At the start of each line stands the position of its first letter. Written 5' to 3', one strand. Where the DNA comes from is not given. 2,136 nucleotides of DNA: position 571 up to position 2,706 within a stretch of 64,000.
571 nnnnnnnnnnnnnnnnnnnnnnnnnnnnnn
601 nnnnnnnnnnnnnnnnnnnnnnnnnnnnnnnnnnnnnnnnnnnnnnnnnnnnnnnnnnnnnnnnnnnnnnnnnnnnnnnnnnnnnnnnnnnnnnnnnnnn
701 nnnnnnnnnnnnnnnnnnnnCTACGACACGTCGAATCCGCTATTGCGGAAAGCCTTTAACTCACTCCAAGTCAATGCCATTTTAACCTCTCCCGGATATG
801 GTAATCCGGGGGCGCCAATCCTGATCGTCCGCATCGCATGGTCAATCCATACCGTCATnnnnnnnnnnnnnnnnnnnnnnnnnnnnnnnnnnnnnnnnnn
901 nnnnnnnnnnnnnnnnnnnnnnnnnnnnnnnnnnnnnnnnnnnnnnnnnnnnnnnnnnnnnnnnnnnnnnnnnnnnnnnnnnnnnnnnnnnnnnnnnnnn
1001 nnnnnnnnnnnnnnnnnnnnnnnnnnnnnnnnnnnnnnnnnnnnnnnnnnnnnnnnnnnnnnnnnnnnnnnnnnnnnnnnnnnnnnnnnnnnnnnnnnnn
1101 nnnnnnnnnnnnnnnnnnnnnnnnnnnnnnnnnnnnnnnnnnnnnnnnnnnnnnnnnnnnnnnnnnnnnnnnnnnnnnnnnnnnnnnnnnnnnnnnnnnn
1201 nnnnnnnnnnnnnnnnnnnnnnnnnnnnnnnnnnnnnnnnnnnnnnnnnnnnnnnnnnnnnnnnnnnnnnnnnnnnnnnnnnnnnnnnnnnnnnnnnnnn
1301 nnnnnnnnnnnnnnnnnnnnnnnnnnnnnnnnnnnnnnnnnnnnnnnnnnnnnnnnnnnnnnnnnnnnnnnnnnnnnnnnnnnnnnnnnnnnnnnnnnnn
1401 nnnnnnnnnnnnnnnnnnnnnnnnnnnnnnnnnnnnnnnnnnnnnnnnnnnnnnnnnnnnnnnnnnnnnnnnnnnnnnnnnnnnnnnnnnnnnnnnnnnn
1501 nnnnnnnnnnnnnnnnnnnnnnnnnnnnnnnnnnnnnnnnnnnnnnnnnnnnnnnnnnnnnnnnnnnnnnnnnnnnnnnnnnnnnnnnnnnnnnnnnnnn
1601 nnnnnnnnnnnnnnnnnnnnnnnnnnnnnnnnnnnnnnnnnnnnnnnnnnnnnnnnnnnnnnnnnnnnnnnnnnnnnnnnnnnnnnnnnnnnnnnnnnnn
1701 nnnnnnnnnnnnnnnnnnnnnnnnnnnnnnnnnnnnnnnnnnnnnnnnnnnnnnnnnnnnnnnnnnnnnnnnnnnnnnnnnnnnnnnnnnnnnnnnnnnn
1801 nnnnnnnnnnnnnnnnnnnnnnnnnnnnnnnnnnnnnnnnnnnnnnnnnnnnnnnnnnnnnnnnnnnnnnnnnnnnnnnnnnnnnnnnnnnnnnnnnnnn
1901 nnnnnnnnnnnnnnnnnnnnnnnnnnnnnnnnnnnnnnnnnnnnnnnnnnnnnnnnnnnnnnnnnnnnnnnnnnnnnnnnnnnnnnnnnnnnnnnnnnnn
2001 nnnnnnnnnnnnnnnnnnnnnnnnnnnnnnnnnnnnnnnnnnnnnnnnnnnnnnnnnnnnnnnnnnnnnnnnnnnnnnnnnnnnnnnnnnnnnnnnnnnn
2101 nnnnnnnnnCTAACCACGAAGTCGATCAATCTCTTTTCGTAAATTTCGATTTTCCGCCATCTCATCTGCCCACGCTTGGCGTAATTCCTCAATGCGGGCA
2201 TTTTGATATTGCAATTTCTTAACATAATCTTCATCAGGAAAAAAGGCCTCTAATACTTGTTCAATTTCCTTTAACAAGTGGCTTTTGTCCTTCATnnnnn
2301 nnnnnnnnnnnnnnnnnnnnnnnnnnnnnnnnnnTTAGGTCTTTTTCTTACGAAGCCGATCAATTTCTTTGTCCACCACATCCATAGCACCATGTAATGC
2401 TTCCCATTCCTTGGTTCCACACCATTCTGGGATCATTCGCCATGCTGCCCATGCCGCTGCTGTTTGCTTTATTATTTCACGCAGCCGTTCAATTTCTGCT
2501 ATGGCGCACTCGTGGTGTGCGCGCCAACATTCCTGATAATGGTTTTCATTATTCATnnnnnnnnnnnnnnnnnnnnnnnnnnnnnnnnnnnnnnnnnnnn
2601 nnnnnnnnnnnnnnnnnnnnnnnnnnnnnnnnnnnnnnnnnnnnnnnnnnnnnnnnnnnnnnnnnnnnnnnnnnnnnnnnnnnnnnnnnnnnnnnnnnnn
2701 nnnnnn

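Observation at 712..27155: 12-bp perfect palindrome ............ punctuates the early arm, serving as stop codon and pre-SD element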

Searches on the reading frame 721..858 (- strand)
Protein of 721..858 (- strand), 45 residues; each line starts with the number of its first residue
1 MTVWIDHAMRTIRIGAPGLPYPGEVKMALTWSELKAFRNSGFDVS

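Call 28: search_protein_families(library=pfam, proteins=[window:721-858:-], max_evalue=0.05)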
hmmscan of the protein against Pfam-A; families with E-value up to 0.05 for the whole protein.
window:721-858:- (45 aa): 0 families

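Call 87: search_protein_families(library=phrogs, proteins=[window:721-858:-], max_evalue=0.01)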
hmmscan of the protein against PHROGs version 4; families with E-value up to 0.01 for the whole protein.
window:721-858:- (45 aa): 0 families

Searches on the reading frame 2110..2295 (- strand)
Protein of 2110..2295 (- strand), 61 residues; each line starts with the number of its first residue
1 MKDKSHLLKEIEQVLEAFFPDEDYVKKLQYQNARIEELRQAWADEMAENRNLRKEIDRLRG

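Call 28: search_protein_families(library=pfam, proteins=[window:2110-2295:-], max_evalue=0.05)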
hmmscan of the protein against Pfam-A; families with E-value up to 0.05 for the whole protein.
window:2110-2295:- (61 aa): 4 families
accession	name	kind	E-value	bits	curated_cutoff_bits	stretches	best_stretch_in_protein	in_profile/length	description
PF08961.15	NRBF2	-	0.013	15.5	36.8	1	20-61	76-116/200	Nuclear receptor-binding factor 2, autophagy regulator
PF06156.18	YabA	-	0.023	15.7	30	1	26-60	15-49/103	Initiation control protein YabA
PF23160.2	Spectrin_1st_PEPL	-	0.023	15.7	27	1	3-52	37-91/93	Periplakin spectrin-like repeat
PF24465.1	Tri-helical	-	0.045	14.6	27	0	9-52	13-56/85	Tri-helical domain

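Call 87: search_protein_families(library=phrogs, proteins=[window:2110-2295:-], max_evalue=0.01)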
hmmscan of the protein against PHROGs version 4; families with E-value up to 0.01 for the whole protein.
window:2110-2295:- (61 aa): 0 families

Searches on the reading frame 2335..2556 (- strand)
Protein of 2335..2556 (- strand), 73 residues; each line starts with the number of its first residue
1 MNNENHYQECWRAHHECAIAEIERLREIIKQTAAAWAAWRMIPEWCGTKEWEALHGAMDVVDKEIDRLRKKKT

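Call 28: search_protein_families(library=pfam, proteins=[window:2335-2556:-], max_evalue=0.05)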
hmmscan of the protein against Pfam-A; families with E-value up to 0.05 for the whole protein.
window:2335-2556:- (73 aa): 1 family
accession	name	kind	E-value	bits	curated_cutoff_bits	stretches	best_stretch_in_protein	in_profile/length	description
PF20021.4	VMAP-M18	-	0.019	15.7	27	1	17-44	70-98/109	vWA-MoxR associated protein middle region (VMAP-M) 18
